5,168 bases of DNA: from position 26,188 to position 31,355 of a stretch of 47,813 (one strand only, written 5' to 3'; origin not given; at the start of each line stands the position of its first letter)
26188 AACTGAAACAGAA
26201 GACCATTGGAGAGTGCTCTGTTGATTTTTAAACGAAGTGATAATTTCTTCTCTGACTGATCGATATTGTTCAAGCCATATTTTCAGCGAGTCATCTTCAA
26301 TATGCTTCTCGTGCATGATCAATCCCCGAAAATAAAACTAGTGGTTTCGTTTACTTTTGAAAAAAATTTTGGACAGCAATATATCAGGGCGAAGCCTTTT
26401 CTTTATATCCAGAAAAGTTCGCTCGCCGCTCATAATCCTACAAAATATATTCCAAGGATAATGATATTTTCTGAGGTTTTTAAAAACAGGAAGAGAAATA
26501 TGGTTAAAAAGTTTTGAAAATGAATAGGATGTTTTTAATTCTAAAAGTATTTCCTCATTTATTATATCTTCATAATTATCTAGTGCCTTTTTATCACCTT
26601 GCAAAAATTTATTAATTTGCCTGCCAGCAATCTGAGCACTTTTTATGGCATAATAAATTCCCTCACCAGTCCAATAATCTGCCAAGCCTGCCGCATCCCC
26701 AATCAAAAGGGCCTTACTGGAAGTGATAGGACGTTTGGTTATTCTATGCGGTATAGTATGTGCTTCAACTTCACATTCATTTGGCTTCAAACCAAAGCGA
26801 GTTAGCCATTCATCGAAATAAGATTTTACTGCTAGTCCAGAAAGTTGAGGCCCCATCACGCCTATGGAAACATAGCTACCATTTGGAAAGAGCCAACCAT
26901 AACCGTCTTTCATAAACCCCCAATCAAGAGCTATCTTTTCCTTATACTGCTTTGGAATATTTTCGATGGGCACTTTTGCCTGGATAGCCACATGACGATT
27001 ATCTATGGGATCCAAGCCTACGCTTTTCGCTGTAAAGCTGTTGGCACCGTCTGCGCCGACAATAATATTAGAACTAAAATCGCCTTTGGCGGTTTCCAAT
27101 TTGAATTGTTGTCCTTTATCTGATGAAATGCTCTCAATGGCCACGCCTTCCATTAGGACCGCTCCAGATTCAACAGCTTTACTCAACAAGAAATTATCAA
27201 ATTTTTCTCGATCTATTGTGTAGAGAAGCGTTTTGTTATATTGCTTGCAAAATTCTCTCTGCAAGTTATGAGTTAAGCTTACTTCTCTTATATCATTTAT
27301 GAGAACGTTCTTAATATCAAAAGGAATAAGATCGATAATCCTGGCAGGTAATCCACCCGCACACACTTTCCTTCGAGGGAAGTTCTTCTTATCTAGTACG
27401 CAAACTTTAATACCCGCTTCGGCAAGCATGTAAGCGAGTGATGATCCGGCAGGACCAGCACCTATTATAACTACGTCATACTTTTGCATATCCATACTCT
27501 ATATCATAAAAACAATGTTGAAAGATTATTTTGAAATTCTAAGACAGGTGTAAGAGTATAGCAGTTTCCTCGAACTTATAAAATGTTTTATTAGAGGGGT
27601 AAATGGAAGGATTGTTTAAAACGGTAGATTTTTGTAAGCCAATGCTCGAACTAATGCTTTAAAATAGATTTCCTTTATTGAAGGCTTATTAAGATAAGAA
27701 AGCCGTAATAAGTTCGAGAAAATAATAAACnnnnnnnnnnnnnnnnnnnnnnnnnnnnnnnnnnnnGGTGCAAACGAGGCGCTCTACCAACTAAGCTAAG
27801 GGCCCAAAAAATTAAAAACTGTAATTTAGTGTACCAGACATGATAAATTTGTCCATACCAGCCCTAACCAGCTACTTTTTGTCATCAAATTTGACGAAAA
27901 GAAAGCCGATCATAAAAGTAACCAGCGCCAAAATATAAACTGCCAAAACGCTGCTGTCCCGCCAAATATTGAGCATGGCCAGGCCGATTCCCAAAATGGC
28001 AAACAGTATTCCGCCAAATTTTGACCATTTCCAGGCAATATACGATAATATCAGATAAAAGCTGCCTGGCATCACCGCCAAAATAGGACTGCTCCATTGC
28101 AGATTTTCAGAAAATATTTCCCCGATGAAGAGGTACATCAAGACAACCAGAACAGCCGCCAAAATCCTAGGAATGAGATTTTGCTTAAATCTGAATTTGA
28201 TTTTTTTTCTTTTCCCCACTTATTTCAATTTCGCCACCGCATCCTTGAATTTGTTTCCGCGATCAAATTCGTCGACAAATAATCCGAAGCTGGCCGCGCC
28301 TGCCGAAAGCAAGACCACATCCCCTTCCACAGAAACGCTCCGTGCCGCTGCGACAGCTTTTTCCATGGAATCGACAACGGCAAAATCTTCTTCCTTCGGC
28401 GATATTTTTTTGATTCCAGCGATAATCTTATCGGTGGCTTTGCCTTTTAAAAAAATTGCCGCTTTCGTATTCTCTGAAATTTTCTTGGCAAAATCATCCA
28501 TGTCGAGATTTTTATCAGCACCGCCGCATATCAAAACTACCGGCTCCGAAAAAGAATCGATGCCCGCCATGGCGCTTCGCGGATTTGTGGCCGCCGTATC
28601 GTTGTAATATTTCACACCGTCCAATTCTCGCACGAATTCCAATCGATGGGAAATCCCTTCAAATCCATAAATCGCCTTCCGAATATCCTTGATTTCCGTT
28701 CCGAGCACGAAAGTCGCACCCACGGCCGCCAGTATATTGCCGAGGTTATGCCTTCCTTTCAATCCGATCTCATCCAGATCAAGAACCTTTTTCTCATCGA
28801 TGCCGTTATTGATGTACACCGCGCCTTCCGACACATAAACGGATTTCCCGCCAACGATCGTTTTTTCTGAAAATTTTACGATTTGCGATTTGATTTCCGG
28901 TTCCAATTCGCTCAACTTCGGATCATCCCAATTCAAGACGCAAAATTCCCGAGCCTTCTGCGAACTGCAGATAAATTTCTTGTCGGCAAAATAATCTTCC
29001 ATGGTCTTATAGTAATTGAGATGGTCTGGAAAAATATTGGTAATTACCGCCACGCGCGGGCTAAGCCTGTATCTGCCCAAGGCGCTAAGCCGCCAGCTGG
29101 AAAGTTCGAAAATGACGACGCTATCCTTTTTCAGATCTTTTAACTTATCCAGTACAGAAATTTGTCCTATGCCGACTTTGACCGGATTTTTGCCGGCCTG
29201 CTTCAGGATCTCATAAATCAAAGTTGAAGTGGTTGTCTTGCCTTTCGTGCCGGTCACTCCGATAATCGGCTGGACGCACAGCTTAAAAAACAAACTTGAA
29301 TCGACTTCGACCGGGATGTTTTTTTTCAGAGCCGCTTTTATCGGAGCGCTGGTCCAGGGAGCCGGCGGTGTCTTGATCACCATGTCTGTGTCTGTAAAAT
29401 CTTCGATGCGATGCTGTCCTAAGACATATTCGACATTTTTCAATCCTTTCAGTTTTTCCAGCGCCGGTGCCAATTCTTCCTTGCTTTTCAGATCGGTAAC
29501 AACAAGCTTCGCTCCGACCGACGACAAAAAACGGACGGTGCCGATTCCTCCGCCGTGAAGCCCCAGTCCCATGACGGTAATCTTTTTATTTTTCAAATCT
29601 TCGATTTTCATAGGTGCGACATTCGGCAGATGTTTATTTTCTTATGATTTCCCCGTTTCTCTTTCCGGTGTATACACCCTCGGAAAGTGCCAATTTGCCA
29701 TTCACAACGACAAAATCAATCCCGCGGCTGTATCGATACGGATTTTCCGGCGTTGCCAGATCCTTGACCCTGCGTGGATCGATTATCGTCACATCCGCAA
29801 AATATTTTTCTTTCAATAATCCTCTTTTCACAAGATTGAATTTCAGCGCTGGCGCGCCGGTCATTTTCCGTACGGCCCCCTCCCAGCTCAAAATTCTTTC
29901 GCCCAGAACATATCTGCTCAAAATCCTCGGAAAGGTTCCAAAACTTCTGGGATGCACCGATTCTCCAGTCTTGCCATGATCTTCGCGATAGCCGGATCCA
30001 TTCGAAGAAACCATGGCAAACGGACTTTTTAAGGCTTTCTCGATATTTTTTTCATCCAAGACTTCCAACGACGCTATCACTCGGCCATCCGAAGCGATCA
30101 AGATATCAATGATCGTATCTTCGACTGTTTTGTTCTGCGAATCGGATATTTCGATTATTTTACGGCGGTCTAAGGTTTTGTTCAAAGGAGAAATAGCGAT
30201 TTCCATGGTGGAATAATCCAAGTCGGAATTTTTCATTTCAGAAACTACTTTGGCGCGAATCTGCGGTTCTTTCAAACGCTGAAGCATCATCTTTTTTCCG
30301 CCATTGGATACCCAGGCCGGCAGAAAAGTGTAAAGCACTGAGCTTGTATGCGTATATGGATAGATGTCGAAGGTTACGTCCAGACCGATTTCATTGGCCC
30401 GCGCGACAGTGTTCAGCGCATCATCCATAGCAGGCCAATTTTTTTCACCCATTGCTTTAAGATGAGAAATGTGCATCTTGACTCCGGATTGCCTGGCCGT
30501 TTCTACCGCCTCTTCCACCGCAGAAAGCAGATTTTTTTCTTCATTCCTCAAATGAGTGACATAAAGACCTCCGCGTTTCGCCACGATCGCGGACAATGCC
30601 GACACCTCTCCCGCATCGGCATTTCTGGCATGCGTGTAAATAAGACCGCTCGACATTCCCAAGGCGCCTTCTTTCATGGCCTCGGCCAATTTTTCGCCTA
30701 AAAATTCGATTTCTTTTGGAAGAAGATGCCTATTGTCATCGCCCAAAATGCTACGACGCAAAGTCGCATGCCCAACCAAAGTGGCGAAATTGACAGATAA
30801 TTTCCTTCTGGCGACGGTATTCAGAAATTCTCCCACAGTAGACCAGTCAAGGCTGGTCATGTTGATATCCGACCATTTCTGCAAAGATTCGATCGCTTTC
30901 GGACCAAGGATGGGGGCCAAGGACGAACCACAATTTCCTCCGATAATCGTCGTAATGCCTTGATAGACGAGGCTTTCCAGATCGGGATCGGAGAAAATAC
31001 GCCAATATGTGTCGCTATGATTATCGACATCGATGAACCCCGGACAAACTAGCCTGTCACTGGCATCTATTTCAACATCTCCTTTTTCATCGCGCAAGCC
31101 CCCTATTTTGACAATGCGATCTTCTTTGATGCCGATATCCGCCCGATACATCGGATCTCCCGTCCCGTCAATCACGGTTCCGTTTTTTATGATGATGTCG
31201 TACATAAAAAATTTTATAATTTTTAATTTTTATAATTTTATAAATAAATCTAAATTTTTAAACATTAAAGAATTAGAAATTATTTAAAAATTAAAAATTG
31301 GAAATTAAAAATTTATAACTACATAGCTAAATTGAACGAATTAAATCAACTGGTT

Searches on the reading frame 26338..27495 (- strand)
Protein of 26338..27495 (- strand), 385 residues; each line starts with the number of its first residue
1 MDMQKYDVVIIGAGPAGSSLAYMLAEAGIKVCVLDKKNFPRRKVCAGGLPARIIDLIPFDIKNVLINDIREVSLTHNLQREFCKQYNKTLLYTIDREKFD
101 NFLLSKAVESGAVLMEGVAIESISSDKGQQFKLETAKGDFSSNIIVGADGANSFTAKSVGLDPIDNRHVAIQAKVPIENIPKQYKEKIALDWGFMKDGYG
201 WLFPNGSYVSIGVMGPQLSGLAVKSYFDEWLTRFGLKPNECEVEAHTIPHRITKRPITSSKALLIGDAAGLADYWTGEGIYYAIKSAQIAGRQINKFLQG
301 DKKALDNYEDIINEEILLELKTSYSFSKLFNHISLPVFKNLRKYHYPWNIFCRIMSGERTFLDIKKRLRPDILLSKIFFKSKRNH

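Call 11: search_protein_families(library=pfam, proteins=[window:26338-27495:-])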
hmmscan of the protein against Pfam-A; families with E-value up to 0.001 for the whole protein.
window:26338-27495:- (385 aa): 10 families
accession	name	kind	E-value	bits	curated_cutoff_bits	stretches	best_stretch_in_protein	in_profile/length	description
PF01494.25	FAD_binding_3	-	1.7e-19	70.7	22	1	5-167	1-175/349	FAD binding domain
PF01266.30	DAO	-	9.4e-12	45.5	27.9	1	7-40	1-34/353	FAD dependent oxidoreductase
PF03486.20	HI0933_like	-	8.1e-09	35.7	50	1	7-48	2-43/244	HI0933-like protein Rossmann domain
PF01946.23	Thi4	-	5.3e-07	29.5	26.2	1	3-40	15-53/235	Thi4 family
PF05834.18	Lycopene_cycl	-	8.9e-07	28.7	23.4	1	7-36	1-32/380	Lycopene cyclase protein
PF07992.20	Pyr_redox_2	-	3.5e-06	27.1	26.1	1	6-42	1-38/291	Pyridine nucleotide-disulphide oxidoreductase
PF13450.12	NAD_binding_8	-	4.6e-06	27.3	21.9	1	10-38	1-29/68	NAD(P)-binding Rossmann-like domain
PF00890.30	FAD_binding_2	-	6.2e-06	26.1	20.4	1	7-39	1-33/414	FAD binding domain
PF13738.12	Pyr_redox_3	-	7.9e-06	25.8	30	1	9-38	1-31/305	Pyridine nucleotide-disulphide oxidoreductase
PF04820.20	Trp_halogenase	-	2.4e-05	23.8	21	0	7-50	1-48/458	Tryptophan halogenase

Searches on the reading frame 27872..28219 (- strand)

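Call 55: search_protein_families(library=pfam, proteins=[window:27872-28219:-])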
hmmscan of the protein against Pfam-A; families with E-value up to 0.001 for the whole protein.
window:27872-28219:- (115 aa): 1 family
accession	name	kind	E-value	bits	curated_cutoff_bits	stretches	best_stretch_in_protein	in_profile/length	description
PF24709.1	DUF7670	-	3.8e-12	47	29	1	16-109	11-107/118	Domain of unknown function (DUF7670)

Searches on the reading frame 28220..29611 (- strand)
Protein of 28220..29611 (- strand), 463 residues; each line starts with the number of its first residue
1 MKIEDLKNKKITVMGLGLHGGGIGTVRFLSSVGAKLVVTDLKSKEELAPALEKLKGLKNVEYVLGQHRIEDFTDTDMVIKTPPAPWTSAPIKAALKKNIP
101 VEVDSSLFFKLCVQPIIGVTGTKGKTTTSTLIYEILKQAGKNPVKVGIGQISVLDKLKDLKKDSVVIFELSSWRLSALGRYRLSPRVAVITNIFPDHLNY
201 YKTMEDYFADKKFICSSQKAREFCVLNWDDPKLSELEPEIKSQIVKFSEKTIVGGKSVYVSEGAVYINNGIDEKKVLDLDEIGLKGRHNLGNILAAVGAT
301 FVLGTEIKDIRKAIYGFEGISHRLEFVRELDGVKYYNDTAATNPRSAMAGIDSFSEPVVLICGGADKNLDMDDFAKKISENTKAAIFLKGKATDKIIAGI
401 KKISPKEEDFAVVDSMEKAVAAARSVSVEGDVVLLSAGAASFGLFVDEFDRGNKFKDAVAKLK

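Call 4: search_protein_families(library=pfam, proteins=[window:28220-29611:-])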
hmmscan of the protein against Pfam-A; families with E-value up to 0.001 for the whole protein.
window:28220-29611:- (463 aa): 3 families
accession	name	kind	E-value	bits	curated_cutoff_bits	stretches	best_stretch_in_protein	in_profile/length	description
PF08245.18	Mur_ligase_M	-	9e-32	111.1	24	1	119-299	1-199/200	Mur ligase middle domain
PF02875.26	Mur_ligase_C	-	1.6e-13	52.1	28.4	1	322-436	1-124/127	Mur ligase, glutamate ligase domain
PF21799.2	MurD-like_N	-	6.5e-10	39.6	27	1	9-101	1-86/88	Mur ligase MurD-like, N-terminal domain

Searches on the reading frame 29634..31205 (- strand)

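Call 4: search_protein_families(library=pfam, proteins=[window:29634-31205:-])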
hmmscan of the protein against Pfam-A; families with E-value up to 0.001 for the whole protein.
window:29634-31205:- (523 aa): 2 families
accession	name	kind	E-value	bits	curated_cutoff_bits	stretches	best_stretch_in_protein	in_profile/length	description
PF07969.17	Amidohydro_3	-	1.6e-17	64.6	29.7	2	45-291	2-253/472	Amidohydrolase family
PF01979.26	Amidohydro_1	-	1.7e-06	28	25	0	435-505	276-344/345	Amidohydrolase family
